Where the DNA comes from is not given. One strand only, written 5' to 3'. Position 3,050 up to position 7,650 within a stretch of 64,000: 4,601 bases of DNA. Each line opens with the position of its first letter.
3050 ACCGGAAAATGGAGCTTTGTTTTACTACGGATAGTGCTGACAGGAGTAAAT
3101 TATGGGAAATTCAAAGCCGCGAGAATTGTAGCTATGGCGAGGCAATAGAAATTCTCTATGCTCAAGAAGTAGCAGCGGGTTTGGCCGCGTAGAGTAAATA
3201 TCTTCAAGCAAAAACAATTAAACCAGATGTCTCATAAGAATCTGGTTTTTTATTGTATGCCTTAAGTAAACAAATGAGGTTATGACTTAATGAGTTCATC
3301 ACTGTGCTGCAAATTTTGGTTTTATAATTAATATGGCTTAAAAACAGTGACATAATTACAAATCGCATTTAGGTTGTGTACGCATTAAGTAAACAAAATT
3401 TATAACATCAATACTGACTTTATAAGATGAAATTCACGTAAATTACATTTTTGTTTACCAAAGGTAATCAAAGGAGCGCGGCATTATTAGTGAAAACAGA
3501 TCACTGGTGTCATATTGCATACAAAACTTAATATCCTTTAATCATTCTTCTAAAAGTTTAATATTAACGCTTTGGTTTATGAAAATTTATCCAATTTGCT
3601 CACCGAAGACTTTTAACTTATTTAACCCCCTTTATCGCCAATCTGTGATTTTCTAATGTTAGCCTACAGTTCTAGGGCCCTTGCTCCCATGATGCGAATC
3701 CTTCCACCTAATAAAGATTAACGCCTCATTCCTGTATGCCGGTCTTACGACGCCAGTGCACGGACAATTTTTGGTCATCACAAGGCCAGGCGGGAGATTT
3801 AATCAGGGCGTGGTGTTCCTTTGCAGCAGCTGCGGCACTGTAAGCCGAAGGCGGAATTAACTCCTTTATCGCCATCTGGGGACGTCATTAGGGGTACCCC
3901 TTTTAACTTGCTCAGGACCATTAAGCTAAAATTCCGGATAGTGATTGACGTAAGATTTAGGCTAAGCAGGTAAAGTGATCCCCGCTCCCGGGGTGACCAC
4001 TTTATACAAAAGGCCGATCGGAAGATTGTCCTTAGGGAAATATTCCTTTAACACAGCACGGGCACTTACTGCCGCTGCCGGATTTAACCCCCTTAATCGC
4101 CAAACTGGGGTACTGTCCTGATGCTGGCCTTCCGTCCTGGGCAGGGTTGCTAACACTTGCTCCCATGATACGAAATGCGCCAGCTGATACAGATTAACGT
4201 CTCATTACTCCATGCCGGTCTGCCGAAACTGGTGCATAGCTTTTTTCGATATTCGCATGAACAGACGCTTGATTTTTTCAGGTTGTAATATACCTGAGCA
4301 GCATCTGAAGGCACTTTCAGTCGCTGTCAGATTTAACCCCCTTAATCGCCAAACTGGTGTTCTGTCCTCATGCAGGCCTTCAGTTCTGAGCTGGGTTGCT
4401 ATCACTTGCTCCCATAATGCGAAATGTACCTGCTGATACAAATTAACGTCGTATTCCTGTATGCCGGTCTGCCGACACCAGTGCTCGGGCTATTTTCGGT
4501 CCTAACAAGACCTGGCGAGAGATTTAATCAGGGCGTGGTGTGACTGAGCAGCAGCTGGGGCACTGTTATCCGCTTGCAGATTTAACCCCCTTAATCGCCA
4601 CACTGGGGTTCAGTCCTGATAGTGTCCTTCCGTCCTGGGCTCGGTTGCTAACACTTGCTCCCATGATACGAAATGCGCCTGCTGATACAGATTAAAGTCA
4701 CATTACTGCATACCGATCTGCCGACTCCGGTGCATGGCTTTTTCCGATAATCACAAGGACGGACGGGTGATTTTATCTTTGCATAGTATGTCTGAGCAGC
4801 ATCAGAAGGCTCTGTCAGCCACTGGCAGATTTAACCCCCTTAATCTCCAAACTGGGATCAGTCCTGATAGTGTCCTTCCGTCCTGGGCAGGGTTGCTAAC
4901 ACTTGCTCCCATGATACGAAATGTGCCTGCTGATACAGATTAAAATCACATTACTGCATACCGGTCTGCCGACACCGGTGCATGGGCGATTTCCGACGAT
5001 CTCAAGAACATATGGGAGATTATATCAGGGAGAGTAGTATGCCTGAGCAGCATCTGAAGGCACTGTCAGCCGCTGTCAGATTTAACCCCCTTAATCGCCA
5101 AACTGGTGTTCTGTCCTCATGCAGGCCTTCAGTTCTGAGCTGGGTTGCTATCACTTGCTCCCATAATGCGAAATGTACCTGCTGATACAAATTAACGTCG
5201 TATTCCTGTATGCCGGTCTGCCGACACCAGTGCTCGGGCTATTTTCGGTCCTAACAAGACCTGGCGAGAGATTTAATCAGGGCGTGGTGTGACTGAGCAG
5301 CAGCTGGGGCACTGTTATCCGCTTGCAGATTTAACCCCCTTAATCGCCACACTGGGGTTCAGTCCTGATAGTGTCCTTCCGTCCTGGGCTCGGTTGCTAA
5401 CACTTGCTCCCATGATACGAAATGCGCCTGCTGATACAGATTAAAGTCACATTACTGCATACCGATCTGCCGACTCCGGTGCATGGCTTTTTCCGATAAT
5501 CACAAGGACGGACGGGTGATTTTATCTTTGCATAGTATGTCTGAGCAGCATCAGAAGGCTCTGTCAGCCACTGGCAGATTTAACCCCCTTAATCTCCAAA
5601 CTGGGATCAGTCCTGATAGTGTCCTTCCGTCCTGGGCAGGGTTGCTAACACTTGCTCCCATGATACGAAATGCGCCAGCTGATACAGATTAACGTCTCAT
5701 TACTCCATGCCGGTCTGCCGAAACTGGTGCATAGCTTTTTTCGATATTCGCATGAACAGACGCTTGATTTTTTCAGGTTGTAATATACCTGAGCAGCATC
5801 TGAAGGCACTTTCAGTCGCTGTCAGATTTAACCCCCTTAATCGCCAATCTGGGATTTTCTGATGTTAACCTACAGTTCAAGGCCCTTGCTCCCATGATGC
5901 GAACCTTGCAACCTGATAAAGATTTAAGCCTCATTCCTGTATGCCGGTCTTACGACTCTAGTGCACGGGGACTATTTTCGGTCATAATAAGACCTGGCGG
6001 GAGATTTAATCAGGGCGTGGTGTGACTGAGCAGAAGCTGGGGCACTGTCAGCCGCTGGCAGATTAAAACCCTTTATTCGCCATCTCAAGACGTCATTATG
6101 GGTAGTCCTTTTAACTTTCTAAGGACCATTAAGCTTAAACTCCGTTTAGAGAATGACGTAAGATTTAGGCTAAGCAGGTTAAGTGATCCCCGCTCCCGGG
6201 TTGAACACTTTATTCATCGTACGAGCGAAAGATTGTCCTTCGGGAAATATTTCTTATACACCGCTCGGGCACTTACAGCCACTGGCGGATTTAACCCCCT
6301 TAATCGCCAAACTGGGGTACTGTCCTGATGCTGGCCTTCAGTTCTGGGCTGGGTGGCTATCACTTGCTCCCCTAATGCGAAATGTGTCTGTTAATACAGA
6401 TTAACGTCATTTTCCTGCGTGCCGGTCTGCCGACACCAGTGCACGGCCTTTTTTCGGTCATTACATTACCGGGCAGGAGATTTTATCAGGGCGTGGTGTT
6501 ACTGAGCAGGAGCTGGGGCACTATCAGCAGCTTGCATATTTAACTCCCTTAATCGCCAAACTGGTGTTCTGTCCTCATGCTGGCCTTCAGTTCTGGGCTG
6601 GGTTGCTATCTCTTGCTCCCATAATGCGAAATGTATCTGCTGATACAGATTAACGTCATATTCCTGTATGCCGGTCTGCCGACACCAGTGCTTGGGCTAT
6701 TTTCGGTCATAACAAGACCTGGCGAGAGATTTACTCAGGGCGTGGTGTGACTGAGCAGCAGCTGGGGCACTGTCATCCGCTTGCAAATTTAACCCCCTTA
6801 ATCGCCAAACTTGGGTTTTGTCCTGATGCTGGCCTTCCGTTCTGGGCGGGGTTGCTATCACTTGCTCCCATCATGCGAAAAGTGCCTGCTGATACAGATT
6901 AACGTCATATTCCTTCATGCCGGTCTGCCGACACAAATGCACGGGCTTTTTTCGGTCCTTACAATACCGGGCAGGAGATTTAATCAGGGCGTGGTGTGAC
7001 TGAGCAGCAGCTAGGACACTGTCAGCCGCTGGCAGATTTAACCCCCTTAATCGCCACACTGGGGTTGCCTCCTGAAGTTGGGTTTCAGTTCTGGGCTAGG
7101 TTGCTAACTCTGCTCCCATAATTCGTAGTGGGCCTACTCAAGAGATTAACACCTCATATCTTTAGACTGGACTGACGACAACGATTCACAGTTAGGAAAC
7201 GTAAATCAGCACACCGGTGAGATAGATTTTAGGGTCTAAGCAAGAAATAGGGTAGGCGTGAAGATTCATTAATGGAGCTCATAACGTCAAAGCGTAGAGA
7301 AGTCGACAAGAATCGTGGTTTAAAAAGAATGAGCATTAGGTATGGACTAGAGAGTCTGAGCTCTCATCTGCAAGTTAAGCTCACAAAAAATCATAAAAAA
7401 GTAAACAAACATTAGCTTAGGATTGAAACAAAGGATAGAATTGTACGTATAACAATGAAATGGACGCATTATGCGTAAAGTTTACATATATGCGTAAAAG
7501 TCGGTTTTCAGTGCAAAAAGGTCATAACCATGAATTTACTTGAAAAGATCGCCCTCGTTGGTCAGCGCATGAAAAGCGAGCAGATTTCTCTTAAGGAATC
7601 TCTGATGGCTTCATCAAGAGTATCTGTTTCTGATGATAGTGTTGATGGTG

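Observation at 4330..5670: Near-exact ~590 bp recurrence at a 750 bp offset inside the array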

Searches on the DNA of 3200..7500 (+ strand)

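Call 6: search_dna_similar(query=window:3200-7500:+, collection=plasmids, mode=near, max_rows=30)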
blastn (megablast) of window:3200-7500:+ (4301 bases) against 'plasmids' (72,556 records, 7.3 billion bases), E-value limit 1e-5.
In 6 record(s) the limit of 40 matching pieces per record was reached: places in those records are undercounted.
Records with a match: 1127; places in all: 12633; records where one place covers at least 80% of the query: 811.
Best place of each record, by identity: >=99% 38; 95-99% 205; 90-95% 74; 80-90% 810.
By first word of the organism name: Escherichia 378; Salmonella 343; Enterobacter 270; Klebsiella 62; Citrobacter 38; Leclercia 11; Raoultella 8; Serratia 7; Shigella 2; Cronobacter 2; and 5 more.
By predicted mobility (MOB-suite, as given by PLSDB): conjugative 971; non-mobilizable 156.
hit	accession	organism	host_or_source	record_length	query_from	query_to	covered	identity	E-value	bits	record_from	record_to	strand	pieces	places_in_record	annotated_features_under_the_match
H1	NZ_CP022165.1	Escherichia coli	Homo sapiens,urine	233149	1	4301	100%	100.0%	0e+0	7943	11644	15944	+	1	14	none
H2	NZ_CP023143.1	Escherichia coli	food,raw milk cheese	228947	1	4301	100%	100.0%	0e+0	7943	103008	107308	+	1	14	none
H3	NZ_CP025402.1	Escherichia coli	Homo sapiens,Respiratory secretions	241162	1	4301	100%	100.0%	0e+0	7943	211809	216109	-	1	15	none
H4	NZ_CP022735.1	Escherichia coli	Homo sapiens,urine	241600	1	4301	100%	100.0%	0e+0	7943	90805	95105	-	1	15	none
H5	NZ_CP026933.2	Escherichia coli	Bos taurus,Cell Culture,Bovine adult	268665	1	4301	100%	100.0%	0e+0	7943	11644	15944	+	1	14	none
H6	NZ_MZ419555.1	Escherichia coli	-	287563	1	4301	100%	100.0%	0e+0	7943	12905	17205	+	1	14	none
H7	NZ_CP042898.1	Escherichia coli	food,raw milk cheese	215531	1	4301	100%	100.0%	0e+0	7943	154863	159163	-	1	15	none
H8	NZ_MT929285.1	Escherichia coli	-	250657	1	4301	100%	100.0%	0e+0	7943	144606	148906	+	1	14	none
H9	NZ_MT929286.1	Escherichia coli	-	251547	1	4301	100%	100.0%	0e+0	7943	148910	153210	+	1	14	none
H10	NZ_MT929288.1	Escherichia coli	-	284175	1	4301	100%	100.0%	0e+0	7943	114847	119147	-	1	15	hypothetical protein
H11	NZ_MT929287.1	Escherichia coli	-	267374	1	4301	100%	100.0%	0e+0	7943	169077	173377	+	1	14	none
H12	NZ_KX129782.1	Escherichia coli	-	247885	1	4301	100%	100.0%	0e+0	7943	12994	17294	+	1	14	none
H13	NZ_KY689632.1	Escherichia coli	human feces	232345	1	4301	100%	100.0%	0e+0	7943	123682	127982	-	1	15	none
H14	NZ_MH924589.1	Escherichia coli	pig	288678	1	4301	100%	100.0%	0e+0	7943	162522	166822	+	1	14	none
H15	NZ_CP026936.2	Escherichia coli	Bos taurus,Cell Culture,Bovine adult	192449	1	4301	100%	100.0%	0e+0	7943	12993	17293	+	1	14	none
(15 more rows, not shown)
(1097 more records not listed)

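Call 7: search_dna_similar(query=window:3200-7500:+, collection=phages, mode=near, max_rows=20)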
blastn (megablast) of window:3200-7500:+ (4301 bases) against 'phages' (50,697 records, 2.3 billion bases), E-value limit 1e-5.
No match.

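Call 13: get_annotated_region(hit=H10, flank=4000)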
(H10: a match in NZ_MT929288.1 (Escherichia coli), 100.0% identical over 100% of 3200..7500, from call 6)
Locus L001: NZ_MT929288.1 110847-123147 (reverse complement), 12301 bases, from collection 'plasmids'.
description: Escherichia coli strain 170_17_D1 plasmid pMCR_170_D1, complete sequence
organism: Escherichia coli (NCBI taxid 562)
taxonomy: Bacteria; Pseudomonadota; Gammaproteobacteria; Enterobacterales; Enterobacteriaceae; Escherichia; Escherichia coli
host: -; source: -; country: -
typing (MOB-suite, as given by PLSDB): conjugative; replicon IncHI2A,IncQ1,rep_cluster_1088; relaxase MOBH; mating-pair formation MPF_F
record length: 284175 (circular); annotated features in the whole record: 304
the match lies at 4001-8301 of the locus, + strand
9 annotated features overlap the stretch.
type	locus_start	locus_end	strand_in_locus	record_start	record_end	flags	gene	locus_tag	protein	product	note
CDS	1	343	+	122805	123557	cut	htdT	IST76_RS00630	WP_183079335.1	protein-disulfide isomerase HtdT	-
CDS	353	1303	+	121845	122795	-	trhV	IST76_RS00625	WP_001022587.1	IncHI-type conjugal transfer lipoprotein TrhV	-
CDS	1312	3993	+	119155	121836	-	-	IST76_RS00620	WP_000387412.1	TraC family protein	-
CDS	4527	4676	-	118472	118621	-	-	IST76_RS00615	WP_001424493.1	hypothetical protein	-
CDS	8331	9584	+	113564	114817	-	-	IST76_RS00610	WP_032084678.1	ParA family protein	-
CDS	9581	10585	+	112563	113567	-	-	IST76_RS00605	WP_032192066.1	ParB family protein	-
CDS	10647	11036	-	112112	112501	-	-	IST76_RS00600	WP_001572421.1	hypothetical protein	-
CDS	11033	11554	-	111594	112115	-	-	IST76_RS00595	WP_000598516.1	hypothetical protein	-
CDS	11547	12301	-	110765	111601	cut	-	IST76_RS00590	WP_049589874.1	hypothetical protein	-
